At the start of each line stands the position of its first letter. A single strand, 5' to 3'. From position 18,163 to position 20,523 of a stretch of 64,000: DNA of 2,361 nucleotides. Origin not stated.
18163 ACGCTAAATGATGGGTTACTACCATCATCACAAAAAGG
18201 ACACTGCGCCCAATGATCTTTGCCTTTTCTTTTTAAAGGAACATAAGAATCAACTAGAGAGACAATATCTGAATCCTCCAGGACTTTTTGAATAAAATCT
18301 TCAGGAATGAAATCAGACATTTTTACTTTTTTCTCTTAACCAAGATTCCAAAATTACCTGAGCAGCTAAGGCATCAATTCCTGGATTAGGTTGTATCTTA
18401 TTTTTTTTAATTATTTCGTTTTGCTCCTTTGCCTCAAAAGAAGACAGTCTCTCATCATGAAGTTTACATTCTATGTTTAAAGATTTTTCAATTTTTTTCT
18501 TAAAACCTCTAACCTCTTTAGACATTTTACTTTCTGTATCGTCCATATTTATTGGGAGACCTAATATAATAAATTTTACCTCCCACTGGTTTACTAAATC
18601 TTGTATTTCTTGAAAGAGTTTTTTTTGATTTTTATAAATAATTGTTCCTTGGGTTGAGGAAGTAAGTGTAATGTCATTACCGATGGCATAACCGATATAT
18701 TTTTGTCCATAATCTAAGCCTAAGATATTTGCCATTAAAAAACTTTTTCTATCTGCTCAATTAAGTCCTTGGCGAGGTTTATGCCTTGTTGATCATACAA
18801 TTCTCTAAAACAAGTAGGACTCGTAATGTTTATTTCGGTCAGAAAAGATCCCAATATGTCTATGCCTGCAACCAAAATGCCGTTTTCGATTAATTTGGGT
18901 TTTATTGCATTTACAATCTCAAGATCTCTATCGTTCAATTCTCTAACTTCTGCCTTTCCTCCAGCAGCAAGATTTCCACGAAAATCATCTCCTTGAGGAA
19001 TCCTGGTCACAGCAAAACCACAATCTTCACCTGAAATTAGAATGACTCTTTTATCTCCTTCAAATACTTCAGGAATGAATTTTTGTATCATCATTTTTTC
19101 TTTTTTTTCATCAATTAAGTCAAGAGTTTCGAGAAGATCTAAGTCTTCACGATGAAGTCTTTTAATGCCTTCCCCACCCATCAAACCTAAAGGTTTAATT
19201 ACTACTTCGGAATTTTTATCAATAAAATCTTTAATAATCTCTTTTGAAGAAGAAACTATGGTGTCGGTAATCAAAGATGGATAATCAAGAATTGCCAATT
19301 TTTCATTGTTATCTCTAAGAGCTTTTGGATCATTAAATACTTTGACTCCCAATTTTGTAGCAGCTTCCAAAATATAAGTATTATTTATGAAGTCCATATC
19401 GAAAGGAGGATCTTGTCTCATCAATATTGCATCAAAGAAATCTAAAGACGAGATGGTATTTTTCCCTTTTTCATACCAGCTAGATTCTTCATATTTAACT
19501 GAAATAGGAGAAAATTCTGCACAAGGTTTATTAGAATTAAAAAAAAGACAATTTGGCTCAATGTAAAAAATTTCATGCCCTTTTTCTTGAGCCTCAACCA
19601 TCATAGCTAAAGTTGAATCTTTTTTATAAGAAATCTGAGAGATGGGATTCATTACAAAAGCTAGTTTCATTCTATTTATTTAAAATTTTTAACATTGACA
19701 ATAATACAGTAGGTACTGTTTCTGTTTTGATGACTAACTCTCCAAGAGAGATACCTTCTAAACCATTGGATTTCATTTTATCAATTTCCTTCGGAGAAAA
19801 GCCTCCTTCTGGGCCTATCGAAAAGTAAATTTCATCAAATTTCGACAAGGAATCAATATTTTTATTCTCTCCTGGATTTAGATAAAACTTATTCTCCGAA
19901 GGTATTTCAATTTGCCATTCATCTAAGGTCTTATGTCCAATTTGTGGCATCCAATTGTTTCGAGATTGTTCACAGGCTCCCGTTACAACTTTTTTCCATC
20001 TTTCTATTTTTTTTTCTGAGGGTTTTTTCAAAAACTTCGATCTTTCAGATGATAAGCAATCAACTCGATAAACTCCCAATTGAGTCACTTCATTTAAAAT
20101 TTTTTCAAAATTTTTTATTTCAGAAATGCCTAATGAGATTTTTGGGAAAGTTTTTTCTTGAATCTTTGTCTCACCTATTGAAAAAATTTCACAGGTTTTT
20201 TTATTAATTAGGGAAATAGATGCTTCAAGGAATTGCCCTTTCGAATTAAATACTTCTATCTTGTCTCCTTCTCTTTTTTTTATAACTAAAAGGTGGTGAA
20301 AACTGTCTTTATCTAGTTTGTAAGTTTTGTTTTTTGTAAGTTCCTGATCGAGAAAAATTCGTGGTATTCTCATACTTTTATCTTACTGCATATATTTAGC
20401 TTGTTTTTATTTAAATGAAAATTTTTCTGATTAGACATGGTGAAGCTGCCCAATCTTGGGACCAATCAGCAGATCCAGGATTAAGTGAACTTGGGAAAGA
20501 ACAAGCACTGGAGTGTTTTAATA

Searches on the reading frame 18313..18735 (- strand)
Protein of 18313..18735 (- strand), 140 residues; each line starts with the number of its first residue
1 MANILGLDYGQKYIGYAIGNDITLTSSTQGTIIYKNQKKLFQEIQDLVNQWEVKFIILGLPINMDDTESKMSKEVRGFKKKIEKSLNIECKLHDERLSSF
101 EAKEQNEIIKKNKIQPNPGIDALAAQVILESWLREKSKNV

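Call 78: search_protein_families(library=pfam, proteins=[window:18313-18735:-], max_evalue=0.00001)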
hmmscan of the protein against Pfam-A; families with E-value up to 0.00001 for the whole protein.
window:18313-18735:- (140 aa): 1 family
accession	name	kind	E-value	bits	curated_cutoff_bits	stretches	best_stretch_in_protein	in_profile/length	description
PF03652.20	RuvX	-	4.6e-36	124.6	29.2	1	3-134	2-133/134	Holliday junction resolvase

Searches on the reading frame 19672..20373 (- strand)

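Call 78: search_protein_families(library=pfam, proteins=[window:19672-20373:-], max_evalue=0.00001)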
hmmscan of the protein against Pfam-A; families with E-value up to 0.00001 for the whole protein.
window:19672-20373:- (233 aa): 2 families
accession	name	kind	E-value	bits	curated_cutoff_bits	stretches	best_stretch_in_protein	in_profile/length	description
PF04452.19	Methyltrans_RNA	-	2.6e-33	115.4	23.9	1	79-228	9-164/165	RNA methyltransferase domain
PF20260.4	PUA_4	-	9.7e-07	29.2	23.9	1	20-63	1-45/48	RNA methyltransferase PUA domain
